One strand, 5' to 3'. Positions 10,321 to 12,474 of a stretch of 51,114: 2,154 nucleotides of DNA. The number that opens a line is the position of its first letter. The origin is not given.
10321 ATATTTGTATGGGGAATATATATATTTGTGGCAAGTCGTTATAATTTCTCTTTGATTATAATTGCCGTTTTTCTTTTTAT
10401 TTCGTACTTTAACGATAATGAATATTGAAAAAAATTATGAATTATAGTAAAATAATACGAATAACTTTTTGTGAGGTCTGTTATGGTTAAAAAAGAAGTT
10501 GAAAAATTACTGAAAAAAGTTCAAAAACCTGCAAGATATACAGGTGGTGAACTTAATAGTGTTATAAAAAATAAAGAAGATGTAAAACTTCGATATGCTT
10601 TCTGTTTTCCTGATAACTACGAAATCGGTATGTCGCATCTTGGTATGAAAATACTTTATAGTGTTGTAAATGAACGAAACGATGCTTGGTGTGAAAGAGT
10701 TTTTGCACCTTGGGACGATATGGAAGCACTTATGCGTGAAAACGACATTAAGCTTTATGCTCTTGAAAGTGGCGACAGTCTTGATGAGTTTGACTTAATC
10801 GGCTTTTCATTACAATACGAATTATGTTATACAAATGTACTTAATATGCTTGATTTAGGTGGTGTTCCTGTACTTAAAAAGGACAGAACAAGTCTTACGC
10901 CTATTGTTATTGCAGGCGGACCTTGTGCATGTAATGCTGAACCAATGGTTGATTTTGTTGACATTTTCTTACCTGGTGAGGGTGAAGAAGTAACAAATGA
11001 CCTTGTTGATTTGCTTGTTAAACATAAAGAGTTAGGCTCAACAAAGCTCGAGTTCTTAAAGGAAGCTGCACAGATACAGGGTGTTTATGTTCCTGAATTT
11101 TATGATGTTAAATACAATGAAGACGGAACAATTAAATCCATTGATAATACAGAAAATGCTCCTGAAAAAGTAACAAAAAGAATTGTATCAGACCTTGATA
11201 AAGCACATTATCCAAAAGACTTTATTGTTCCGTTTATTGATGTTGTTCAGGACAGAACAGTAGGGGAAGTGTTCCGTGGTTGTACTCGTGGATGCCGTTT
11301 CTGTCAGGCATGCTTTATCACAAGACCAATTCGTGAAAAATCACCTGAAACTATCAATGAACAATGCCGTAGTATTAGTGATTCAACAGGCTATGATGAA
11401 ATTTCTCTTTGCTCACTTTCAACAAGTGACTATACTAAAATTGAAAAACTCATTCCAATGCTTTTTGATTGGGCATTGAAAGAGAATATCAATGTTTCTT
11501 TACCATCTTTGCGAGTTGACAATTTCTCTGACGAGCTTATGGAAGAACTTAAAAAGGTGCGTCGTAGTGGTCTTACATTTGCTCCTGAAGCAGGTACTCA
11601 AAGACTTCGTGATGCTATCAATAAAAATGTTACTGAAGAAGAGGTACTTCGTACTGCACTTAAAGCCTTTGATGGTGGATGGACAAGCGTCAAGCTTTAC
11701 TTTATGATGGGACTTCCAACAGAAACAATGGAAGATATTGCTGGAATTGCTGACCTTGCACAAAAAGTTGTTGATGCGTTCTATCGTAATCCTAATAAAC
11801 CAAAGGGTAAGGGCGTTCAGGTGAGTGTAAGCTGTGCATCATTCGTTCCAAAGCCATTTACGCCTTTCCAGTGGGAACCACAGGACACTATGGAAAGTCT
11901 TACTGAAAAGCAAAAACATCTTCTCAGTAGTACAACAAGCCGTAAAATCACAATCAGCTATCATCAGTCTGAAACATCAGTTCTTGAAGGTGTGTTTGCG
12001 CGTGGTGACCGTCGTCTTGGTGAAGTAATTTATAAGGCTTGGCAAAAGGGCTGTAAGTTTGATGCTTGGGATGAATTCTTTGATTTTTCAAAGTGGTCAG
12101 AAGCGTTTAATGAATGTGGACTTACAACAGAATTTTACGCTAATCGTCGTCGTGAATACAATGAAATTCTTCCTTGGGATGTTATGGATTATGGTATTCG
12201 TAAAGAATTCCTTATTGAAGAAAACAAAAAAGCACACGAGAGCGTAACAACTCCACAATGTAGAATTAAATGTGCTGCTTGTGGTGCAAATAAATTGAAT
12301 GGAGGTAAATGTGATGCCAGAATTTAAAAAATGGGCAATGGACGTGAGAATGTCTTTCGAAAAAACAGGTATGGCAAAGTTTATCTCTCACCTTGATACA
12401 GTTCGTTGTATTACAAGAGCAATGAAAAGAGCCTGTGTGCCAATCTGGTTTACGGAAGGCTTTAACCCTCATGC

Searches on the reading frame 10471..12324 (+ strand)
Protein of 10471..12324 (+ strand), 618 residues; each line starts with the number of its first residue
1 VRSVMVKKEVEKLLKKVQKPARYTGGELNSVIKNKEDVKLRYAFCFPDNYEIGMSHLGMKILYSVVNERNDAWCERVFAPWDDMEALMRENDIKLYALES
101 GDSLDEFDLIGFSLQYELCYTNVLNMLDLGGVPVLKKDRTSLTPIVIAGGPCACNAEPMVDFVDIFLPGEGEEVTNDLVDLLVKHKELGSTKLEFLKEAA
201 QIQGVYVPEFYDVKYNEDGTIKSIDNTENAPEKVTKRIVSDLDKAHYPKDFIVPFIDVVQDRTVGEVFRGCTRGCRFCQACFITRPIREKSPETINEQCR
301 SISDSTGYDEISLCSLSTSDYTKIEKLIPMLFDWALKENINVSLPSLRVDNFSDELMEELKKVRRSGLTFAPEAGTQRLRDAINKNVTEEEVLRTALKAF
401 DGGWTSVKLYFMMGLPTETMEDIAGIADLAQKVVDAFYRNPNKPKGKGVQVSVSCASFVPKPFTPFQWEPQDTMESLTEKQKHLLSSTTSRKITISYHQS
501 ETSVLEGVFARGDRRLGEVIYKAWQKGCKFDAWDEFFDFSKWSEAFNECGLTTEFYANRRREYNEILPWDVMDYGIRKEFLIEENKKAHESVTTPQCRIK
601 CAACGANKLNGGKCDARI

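Call 62: search_protein_families(library=pfam, proteins=[window:10471-12324:+], max_evalue=0.00001)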
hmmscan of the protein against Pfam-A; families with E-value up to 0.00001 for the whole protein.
window:10471-12324:+ (618 aa): 2 families
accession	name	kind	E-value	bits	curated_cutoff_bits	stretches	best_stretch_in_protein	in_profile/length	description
PF19864.5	Radical_SAM_N2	-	1.6e-64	216.4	29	1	58-208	1-151/151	Radical SAM proteins, N-terminal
PF04055.27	Radical_SAM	-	5.6e-21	75.8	29.5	1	267-430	3-166/166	Radical SAM superfamily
